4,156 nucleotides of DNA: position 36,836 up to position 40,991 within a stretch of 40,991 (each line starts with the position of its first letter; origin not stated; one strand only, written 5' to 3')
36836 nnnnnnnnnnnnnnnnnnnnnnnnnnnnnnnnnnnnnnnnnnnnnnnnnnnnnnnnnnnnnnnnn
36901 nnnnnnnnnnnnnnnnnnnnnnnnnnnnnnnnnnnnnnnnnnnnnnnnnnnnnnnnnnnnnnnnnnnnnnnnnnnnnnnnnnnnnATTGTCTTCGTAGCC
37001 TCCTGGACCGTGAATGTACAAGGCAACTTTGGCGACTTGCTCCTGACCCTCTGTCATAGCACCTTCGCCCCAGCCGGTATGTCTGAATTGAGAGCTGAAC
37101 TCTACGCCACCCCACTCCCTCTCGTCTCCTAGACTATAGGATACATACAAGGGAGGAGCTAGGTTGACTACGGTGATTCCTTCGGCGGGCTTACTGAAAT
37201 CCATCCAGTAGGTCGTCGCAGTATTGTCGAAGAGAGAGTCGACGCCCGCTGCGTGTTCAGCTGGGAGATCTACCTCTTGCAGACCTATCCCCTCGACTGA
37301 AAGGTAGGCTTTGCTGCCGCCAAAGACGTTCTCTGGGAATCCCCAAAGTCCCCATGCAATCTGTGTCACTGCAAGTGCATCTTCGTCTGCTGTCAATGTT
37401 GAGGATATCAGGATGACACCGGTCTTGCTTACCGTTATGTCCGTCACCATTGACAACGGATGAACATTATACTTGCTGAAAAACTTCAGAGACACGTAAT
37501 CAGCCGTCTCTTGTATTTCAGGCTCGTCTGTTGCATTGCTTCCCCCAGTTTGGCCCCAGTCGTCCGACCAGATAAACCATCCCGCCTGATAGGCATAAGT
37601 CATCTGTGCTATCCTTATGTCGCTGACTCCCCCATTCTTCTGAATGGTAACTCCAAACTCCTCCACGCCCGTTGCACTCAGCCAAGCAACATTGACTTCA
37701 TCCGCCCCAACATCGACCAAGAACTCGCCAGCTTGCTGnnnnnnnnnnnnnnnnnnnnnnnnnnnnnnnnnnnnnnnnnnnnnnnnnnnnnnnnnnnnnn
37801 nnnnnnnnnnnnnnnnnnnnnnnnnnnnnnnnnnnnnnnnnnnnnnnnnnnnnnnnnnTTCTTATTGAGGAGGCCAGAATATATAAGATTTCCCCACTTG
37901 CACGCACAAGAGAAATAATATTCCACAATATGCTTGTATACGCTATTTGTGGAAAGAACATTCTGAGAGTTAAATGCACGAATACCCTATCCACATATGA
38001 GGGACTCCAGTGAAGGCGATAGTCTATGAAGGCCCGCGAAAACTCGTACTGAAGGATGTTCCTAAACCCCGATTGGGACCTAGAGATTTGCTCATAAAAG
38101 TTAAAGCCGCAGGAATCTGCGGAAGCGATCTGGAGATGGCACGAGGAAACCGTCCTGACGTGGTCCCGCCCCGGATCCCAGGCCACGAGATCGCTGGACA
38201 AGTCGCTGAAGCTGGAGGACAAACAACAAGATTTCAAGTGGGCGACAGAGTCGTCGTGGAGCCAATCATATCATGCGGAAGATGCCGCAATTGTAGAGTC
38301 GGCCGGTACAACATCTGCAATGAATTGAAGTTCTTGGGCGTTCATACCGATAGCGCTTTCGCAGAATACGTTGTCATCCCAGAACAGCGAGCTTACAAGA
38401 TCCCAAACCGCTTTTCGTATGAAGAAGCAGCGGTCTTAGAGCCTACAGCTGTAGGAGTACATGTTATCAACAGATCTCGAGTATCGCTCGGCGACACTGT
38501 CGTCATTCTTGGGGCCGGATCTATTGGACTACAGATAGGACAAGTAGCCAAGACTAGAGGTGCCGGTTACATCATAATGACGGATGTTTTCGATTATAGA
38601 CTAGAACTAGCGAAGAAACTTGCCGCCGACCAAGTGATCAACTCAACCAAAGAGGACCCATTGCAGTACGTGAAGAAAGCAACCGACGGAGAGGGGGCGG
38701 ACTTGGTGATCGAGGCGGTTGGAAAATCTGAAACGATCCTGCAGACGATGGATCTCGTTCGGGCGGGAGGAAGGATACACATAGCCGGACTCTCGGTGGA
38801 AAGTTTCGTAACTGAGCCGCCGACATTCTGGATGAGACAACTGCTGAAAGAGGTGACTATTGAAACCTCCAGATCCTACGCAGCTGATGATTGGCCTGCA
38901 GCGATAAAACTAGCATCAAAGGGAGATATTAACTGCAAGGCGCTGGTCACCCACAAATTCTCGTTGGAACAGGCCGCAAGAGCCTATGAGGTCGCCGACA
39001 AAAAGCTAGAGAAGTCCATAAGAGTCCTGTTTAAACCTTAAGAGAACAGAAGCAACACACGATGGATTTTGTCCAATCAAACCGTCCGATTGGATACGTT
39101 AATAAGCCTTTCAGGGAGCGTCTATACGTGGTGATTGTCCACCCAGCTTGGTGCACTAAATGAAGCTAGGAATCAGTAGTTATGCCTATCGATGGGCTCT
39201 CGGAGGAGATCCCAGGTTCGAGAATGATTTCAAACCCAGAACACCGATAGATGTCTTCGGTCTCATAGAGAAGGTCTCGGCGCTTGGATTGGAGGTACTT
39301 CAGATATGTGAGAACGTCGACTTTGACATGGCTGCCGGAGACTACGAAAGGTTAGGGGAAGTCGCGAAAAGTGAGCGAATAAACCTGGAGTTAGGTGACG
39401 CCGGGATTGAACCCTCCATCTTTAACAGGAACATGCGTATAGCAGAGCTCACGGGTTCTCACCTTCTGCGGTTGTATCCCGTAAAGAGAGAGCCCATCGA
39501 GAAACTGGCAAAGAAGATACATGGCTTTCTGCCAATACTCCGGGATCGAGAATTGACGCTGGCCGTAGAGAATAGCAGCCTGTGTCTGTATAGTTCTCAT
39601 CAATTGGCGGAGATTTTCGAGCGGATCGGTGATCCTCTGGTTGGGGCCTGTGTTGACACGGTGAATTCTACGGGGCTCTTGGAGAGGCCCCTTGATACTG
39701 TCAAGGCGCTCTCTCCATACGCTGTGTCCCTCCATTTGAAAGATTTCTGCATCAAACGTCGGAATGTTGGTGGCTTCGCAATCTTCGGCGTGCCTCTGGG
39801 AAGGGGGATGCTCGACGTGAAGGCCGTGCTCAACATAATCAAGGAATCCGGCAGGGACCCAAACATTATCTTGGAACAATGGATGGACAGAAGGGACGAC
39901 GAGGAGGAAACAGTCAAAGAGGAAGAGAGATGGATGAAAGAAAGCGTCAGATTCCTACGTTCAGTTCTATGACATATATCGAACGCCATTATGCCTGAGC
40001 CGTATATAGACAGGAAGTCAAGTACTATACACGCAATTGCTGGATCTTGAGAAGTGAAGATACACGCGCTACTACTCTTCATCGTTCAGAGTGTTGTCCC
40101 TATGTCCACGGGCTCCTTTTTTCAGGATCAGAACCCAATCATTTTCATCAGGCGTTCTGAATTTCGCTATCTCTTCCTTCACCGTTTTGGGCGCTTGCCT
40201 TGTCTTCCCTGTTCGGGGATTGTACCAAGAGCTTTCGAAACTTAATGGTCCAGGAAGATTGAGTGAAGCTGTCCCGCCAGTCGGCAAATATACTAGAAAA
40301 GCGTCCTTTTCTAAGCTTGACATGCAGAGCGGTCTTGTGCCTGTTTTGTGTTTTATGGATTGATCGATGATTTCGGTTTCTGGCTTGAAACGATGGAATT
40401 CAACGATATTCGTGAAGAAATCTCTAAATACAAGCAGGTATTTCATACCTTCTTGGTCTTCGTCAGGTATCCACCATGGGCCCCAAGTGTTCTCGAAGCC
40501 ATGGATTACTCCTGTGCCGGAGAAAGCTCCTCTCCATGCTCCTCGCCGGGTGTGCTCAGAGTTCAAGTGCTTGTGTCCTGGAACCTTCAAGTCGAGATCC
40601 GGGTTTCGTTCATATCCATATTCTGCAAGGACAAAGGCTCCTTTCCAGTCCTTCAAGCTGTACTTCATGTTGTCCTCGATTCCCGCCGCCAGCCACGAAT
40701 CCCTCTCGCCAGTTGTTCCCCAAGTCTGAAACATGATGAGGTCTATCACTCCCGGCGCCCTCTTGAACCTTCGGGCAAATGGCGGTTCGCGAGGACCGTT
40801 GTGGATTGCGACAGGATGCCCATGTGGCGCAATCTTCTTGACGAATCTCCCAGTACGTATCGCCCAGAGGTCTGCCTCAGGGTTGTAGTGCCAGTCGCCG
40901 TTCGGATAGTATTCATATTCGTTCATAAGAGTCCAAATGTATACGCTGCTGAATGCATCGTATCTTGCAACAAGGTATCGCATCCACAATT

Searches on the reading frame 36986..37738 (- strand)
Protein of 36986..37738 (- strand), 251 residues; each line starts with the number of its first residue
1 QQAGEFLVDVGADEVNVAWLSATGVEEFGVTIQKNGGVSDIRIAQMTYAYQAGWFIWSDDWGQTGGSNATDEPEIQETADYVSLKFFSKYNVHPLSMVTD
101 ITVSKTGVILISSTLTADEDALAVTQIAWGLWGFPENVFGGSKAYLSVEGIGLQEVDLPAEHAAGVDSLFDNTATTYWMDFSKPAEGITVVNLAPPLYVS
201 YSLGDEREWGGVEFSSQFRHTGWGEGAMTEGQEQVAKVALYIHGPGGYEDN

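Call 60: predict_structure(alignment_id=A4)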
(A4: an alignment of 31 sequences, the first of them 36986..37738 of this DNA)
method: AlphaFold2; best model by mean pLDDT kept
length: 251 residues; sequences in the alignment: 31
mean_pLDDT: 96.3   pTM: 0.91
mean pLDDT of the five models: 96.3, 96.2, 95.8, 94.6, 93.9
residues with pLDDT >= 90: 240; 70-90: 9; 50-70: 1; < 50: 1
segments of 3 or more residues with pLDDT < 50: none
pLDDT, mean of each block of 10 residues (from residue 1): 88 98 96 98 96 95 97 98 99 98 98 99 98 96 97 97 95 97 95 98 97 97 98 98 87 75
secondary structure, 60 per line:
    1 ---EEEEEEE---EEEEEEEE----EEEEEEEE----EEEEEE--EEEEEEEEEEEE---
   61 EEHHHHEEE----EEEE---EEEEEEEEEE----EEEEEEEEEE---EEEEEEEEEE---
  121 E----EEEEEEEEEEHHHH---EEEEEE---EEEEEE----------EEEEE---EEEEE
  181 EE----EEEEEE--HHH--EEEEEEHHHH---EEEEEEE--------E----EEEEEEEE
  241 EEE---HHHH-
elements in order: E4-10 E14-21 E26-33 E38-43 E46-57 H63-66 E67-69 E74-77 E81-90 E95-104 E108-117 E126-135 H136-139 E143-148 E152-157 E168-172 E176-182 E187-192 E200-205 H206-209 E213-219 E233-243 H247-250
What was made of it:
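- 37004..37726 (-): Paralog 3 ectodomain (aa 45-285): galactose-mutarotase-like beta-supersandwich. AF2 pLDDT 96.3 and pTM 0.91 (call 60).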

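Call 62: fold_search(model_id=the predicted structure, library=pdb)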
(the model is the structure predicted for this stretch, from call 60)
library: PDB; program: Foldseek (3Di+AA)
matches with E <= 10: 971; with E <= 0.001: 148
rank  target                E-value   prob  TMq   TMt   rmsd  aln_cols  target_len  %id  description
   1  6sd0_A                1.2e-09  1.00  0.65  0.17   5.9       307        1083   10  Structure of beta-galactosidase from Thermotoga maritima. (released 2020-01-15)
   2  9hpm_A                1.6e-07  1.00  0.64  0.19   5.8       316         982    6  E. coli beta-galactosidase labeled with Chromeo P503 dye purified using MISO from 1ug (released 2025-11-05)
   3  6tte_A                1.7e-07  1.00  0.62  0.18   5.8       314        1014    6  Beta-galactosidase in complex with PETG (released 2020-01-15)
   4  1px3_C                1.9e-07  1.00  0.61  0.18   6.4       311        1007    6  E. COLI (LACZ) BETA-GALACTOSIDASE (G794A) (released 2004-06-15)
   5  3vda_A                2.0e-07  1.00  0.63  0.18   5.6       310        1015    6  E. coli (lacZ) beta-galactosidase (N460T) (released 2012-04-11)
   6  1px3_B                2.2e-07  1.00  0.61  0.18   7.2       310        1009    7  E. COLI (LACZ) BETA-GALACTOSIDASE (G794A) (released 2004-06-15)
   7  1dp0_A                2.2e-07  1.00  0.59  0.17   7.1       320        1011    6  E. COLI BETA-GALACTOSIDASE AT 1.7 ANGSTROM (released 2001-02-21)
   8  6cvm_A                2.7e-07  1.00  0.63  0.18   5.4       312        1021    6  Atomic resolution cryo-EM structure of beta-galactosidase (released 2018-05-30)
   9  4ttg_A                2.7e-07  1.00  0.62  0.18   6.8       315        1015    7  Beta-galactosidase (E. coli) in the presence of potassium chloride. (released 2015-03-25)
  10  3t0a_A                3.1e-07  1.00  0.63  0.18   6.5       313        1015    7  E. coli (LacZ) beta-galactosidase (S796T) (released 2012-01-18)
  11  4duw_A                3.2e-07  1.00  0.64  0.19   5.5       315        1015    7  E. coli (lacZ) beta-galactosidase (G974A) in complex with allolactose (released 2013-03-20)
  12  3nre_A                3.2e-07  1.00  0.52  0.46   8.8       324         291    9  Crystal structure of a Putative aldose 1-epimerase (b2544) from ESCHERICHIA COLI K12 at 1.59 A resolution (released 2010-09-15)
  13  3dym_A                3.4e-07  1.00  0.63  0.18   6.1       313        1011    5  E. coli (lacZ) beta-galactosidase (H418E) (released 2008-10-28)
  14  3vd3_A                3.4e-07  1.00  0.62  0.18   5.6       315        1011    7  E. coli (lacZ) beta-galactosidase (N460D) (released 2012-04-11)
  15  4duv_B                3.4e-07  1.00  0.61  0.18   6.4       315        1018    6  E. coli (lacZ) beta-galactosidase (G974A) 2-deoxy-galactosyl-enzyme and bis-Tris complex (released 2013-04-03)
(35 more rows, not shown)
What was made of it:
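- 37004..37726 (-): Foldseek against PDB: 6sd0 E=1.2e-9, TMq 0.65; LacZ 0.59-0.65; aldose 1-epimerases 0.49-0.57 (call 62)
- Closest known: Domain 5 of GH2 beta-galactosidases. Same: Best structural matches: Foldseek probability 1.00, E=1.2e-9, TM 0.59-0.65 normalised to the ectodomain (call 62).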

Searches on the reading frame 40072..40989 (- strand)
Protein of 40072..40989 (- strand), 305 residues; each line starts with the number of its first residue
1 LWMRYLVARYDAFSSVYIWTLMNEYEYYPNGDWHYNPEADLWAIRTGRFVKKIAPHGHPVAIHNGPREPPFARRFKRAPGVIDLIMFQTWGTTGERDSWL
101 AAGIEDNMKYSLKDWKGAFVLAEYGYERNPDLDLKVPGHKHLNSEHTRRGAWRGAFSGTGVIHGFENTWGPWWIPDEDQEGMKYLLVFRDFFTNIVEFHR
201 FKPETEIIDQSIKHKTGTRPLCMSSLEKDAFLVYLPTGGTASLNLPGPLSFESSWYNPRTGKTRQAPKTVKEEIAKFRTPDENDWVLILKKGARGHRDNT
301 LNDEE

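Call 7: search_protein_families(library=pfam, proteins=[window:40072-40989:-])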
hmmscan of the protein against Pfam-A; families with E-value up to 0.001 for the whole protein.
window:40072-40989:- (305 aa): 2 families
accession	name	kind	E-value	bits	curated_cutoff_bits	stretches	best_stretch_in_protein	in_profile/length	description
PF12904.13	Collagen_bind_2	-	6.6e-11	42.3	22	1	222-289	18-91/92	Putative collagen-binding domain of a collagenase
PF13204.13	Apiosidase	-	6.5e-09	36.3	26.5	1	2-170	131-283/320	Apiosidase-like, catalytic domain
